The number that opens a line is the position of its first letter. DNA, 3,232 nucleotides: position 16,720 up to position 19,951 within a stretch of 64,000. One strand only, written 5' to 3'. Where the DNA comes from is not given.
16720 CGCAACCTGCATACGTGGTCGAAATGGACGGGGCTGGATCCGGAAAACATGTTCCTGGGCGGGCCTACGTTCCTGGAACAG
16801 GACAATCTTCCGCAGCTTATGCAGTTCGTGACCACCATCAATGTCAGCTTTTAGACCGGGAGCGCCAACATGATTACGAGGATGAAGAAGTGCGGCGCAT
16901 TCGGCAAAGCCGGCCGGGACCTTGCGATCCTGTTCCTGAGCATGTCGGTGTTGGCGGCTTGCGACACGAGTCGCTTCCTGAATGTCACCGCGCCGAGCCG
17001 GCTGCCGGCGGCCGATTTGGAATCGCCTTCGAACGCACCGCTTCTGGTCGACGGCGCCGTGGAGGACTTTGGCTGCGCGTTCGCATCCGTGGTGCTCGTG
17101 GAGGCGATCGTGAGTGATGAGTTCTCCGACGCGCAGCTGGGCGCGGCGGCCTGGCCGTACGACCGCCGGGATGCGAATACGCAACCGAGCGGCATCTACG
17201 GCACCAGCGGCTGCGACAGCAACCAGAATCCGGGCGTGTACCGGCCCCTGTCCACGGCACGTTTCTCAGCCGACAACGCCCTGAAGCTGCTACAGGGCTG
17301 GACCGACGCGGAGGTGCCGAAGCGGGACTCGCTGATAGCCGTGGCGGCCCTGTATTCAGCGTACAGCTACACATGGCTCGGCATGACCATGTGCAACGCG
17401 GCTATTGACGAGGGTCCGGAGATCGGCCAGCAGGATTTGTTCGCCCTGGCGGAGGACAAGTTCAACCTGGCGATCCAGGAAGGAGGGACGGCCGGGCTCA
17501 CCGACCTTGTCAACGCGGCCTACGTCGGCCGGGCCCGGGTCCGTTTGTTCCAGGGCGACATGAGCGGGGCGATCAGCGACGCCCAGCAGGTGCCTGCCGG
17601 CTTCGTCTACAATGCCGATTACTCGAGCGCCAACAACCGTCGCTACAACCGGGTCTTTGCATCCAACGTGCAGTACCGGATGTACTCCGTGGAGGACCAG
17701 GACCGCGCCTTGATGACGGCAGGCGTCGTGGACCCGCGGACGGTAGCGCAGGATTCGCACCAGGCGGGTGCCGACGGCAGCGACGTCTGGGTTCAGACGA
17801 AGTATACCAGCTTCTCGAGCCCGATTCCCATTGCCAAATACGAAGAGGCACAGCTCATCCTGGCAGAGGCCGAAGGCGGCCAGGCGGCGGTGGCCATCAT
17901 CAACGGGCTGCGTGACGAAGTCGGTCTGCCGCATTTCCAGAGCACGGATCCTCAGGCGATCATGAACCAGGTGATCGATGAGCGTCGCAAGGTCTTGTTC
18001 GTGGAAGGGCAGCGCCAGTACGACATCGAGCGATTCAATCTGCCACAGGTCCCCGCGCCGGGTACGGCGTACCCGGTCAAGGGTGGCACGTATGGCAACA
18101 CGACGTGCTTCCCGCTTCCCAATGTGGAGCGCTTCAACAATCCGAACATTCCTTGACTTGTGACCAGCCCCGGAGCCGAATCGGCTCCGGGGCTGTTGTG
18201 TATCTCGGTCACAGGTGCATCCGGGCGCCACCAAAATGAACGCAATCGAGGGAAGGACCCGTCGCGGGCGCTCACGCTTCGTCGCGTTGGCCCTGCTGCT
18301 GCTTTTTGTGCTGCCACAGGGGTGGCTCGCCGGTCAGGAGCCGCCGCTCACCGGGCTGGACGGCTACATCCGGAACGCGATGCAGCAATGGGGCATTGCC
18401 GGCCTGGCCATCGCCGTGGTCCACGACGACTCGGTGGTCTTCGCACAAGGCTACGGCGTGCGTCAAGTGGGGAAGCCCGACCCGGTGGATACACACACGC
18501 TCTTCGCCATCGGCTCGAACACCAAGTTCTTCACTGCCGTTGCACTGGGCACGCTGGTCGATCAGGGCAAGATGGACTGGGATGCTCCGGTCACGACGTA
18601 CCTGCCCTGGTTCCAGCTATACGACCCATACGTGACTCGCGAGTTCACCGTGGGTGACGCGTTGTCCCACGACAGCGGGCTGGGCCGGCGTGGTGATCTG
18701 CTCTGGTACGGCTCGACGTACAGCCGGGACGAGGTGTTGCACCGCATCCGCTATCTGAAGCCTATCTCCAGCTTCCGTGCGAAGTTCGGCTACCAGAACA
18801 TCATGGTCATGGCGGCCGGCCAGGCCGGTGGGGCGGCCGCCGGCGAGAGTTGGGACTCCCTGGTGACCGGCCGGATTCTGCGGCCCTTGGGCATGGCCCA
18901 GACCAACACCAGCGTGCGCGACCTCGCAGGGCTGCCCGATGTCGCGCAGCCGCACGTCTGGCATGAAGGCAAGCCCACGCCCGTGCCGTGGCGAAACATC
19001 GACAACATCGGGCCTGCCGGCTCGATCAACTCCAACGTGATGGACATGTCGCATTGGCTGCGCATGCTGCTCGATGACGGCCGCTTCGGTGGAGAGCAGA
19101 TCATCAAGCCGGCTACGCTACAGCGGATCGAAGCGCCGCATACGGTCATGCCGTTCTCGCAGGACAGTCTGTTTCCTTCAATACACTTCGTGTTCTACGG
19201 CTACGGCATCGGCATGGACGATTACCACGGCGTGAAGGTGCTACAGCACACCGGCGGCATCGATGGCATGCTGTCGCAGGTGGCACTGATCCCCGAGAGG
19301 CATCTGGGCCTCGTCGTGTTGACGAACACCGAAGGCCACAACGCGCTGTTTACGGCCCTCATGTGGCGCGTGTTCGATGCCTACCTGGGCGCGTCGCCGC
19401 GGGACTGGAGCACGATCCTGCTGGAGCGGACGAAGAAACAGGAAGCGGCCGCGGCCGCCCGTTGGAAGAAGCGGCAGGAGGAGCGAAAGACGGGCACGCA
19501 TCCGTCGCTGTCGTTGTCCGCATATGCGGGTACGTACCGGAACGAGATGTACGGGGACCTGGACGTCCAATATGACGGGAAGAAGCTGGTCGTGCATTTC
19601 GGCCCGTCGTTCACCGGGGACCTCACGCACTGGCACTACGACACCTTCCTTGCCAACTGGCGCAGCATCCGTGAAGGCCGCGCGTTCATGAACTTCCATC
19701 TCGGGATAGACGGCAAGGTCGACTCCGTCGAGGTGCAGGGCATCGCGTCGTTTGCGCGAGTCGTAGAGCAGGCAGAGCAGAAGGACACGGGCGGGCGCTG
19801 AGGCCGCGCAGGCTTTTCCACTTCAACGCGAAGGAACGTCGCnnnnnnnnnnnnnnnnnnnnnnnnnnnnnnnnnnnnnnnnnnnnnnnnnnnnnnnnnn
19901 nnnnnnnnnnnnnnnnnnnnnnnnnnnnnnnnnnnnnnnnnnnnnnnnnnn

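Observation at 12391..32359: SusC/SusD importer embedded in a locus of exported D-stereospecific peptidase-type enzymes: candidate utilisation locus for D-amino-acid peptides or peptidoglycan stem peptides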

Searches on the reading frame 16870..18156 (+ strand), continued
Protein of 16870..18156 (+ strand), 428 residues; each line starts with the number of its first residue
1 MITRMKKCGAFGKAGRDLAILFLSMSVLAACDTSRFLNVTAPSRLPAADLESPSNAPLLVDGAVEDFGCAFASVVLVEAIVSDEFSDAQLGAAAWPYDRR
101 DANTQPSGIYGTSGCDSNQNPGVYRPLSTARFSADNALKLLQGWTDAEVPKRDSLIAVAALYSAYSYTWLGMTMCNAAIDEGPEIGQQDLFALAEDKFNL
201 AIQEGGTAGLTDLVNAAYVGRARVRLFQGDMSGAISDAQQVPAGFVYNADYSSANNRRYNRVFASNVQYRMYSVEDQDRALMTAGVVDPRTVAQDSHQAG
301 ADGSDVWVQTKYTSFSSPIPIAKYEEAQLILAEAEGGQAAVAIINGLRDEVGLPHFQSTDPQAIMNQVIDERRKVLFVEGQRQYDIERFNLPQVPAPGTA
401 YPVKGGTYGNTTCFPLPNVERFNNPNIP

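Call 82: search_protein_families(library=ncbifam, proteins=[L022:2037-3509:-, L003:16322-17224:-, L003:15254-16276:-], max_evalue=0.00001)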
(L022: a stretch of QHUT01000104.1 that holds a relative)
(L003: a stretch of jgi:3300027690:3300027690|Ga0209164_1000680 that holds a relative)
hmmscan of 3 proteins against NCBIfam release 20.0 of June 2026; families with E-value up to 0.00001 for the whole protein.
L022:2037-3509:- (491 aa): 8 families
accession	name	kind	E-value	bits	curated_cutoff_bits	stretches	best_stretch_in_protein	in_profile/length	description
TIGR01891.1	amidohydrolases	subfamily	2.9e-95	319.5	153.75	1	132-491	1-366/366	amidohydrolase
NF040868.1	carboxypep_CpsA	equivalog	3.7e-90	302.5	500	1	129-491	12-378/391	carboxypeptidase CpsA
NF038260.1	ectoine_DoeB_2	equivalog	9.8e-83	278.1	550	1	133-481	9-358/378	N(2)-acetyl-L-2,4-diaminobutanoate deacetylase DoeB2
TIGR01900.1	dapE-gram_pos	equivalog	1.3e-09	37.4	304.2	1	130-393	3-262/351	succinyl-diaminopimelate desuccinylase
TIGR01879.1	hydantase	subfamily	4.1e-07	29.3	204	1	301-405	209-313/401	hydantoinase/carbamoylase family amidase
NF005602.0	PRK07338.1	equivalog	1.4e-06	27.2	357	1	292-413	195-316/409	hydrolase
NF009557.0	PRK13009.1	equivalog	2.2e-06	27.1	284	1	301-406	183-290/377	succinyl-diaminopimelate desuccinylase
TIGR01892.1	AcOrn-deacetyl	equivalog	2.4e-06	26.9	297.7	1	177-414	50-290/365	acetylornithine deacetylase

L003:16322-17224:- (300 aa): 19 families
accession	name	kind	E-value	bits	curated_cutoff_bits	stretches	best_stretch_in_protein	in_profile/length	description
NF005146.0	PRK06606.1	equivalog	1.7e-64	217.7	279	1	4-299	6-305/307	branched-chain amino acid transaminase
TIGR01122.1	ilvE_I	equivalog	1.8e-60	204.6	245.55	1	8-299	1-297/298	branched-chain-amino-acid transaminase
NF005726.0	PRK07544.1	equivalog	8.2e-44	149.9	396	1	6-286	12-288/295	branched-chain amino acid aminotransferase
NF006185.0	PRK08320.1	subfamily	2.5e-37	128.6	363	1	5-285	3-282/292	branched-chain amino acid aminotransferase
NF009896.0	PRK13356.1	equivalog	8.3e-34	117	262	1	4-282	7-279/287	branched-chain amino acid aminotransferase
NF009126.0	PRK12479.1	equivalog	2.9e-27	95.6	518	1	3-285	2-283/299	branched-chain-amino-acid transaminase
NF005800.0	PRK07650.1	equivalog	1e-25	90.6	308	1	7-281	3-271/290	aminodeoxychorismate lyase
NF005209.0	PRK06680.1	subfamily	4.6e-25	88.1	320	1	5-286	3-281/286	D-amino-acid transaminase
TIGR01121.1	D_amino_aminoT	equivalog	3.7e-21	75.5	277.45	1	8-284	3-273/276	D-amino-acid transaminase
NF005888.0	PRK07849.1-3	equivalog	3.9e-21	75.3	273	1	18-281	26-287/298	aminodeoxychorismate lyase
NF009897.0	PRK13357.1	equivalog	1.4e-14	53.7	307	1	154-285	196-342/358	branched-chain amino acid aminotransferase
NF004761.0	PRK06092.1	equivalog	6.1e-13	48.6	260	1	160-278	143-261/268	aminodeoxychorismate lyase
NF009066.0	PRK12400.1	equivalog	4.5e-12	46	538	1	26-279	28-275/290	D-amino-acid transaminase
NF005887.0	PRK07849.1-2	equivalog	1e-11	44.7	278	1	20-286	17-287/291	aminodeoxychorismate lyase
TIGR01123.1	ilvE_II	equivalog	3e-11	42.9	250.05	1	154-286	153-299/313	branched-chain-amino-acid transaminase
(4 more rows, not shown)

L003:15254-16276:- (340 aa): 6 families
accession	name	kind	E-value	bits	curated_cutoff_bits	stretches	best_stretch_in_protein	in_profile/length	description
NF010576.0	PRK13969.1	equivalog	1.3e-79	267.6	556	1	1-339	1-333/335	proline racemase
NF010578.0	PRK13971.1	equivalog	2.6e-70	237.1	376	1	7-338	6-330/333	4-hydroxyproline epimerase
NF045511.1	TransHydProDhtase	equivalog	3.4e-67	226.9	540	1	1-339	1-333/335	trans-3-hydroxy-L-proline dehydratase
NF047722.1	T3LHypDht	equivalog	2.3e-50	171.6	550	1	1-338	1-333/341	trans-3-hydroxy-L-proline dehydratase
NF052296.1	HdxProlEpimProt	equivalog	4.5e-43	147.8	450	1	9-338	3-308/309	4-hydroxyproline epimerase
NF010577.0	PRK13970.1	equivalog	1.5e-36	126.3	442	1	7-337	5-308/311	4-hydroxyproline epimerase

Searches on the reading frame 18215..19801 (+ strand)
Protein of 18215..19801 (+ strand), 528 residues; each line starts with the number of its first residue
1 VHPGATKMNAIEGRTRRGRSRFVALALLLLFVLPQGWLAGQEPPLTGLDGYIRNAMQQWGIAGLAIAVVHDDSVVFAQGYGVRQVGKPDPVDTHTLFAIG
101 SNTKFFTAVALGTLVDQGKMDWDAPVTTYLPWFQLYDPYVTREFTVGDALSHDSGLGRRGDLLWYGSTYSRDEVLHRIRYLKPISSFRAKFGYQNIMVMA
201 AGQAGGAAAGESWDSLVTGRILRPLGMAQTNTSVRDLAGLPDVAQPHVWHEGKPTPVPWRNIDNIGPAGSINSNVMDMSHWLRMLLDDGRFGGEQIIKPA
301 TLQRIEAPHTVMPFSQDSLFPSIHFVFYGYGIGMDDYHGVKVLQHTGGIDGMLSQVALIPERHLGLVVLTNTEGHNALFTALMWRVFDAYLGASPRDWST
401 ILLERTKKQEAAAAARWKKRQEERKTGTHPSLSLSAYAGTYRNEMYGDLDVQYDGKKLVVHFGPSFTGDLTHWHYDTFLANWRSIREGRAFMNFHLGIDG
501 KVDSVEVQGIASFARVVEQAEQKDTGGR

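Call 5: search_protein_families(library=pfam, proteins=[window:18215-19801:+], max_evalue=0.001)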
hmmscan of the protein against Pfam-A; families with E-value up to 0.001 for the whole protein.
window:18215-19801:+ (528 aa): 2 families
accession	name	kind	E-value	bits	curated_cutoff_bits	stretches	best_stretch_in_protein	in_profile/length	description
PF00144.29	Beta-lactamase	-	3.7e-56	191.1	27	1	48-382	1-320/329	Beta-lactamase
PF11954.13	DUF3471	-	5e-23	81.9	29.3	1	424-511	2-90/103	Domain of unknown function (DUF3471)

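Call 7: search_protein_families(library=ncbifam, proteins=[window:18215-19801:+], max_evalue=0.00001)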
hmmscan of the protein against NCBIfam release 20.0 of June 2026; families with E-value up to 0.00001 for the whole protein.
window:18215-19801:+ (528 aa): 46 families (the best 25 are shown)
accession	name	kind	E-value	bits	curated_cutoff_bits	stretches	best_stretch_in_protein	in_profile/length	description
NF033085.1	bla_class_C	equivalog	2.2e-22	79.4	415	1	49-290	9-239/356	class C beta-lactamase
NF000191.1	CMY2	exception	2.7e-19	69.2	800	1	52-290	36-262/381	CMY-2 family class C beta-lactamase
NF007943.0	PRK10662.1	equivalog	1.6e-18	66.5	266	1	49-374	38-358/380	D-alanyl-D-alanine-carboxypeptidase/endopeptidase AmpH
NF012173.1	CMY2-MIR-ACT-EC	exception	9e-18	64.2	680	1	53-288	37-260/380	CMY2/MIR/ACT/EC family class C beta-lactamase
NF012102.1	blaDHA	exception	4.4e-15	55.7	800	1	47-293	30-264/379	DHA family class C beta-lactamase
NF033569.1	blaLHK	exception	1.2e-14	54.1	850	1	46-238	39-224/390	LHK family class C beta-lactamase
NF033700.1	blaCMA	exception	1.5e-14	53.8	887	1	26-310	7-270/375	CMA family class C beta-lactamase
NF000185.2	BlaEC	exception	3.7e-14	52.5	850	1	55-286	35-254/377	BlaEC family class C beta-lactamase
NF052559.1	MthAcHydAcmB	equivalog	4.7e-14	51.9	550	1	57-133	20-96/391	methyl acetate hydrolase AcmB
NF050810.1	blaCHC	exception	5.3e-14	51.8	780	1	33-234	16-209/387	CHC family extended-spectrum class C beta-lactamase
NF033698.1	blaCSA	exception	1.2e-13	50.7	884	1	26-310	7-270/375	CSA family class C beta-lactamase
NF012172.1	FOX-MOX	exception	1.8e-13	50.2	700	1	22-236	7-214/382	FOX/MOX family class C beta-lactamase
NF041665.1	blaPSZ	exception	2e-13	50.1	850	1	49-289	32-260/379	PSZ family class C beta-lactamase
NF000385.4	blaACT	exception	3.7e-13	49.2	810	1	55-131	39-114/380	ACT family cephalosporin-hydrolyzing class C beta-lactamase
NF040478.1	blaLAQ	exception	5.7e-13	48.6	850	1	54-284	37-255/380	LAQ family class C beta-lactamase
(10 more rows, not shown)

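Call 23: search_solved_structures(query=window:18215-19801:+, max_evalue=1e-15)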
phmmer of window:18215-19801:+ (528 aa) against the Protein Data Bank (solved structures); distinct sequences matched with E-value up to 1e-15: 6.
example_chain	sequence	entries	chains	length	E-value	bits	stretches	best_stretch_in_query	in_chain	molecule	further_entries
2qmi_A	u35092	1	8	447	2.8e-26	95.3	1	48-405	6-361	Pbp related beta-lactamase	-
7spn_A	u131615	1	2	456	2.5e-22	82.3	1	45-394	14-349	IS11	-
6g9t_A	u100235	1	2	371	3.3e-17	65.4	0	52-289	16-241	Beta-lactamase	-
1zc2_A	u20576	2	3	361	4.7e-17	64.9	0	52-289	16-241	beta-lactamase class C | Beta-lactamase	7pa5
8di7_D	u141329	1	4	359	5.1e-17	64.8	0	53-289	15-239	Beta-lactamase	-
1rgy_A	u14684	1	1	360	4.1e-16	61.8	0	53-289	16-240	beta-lactamase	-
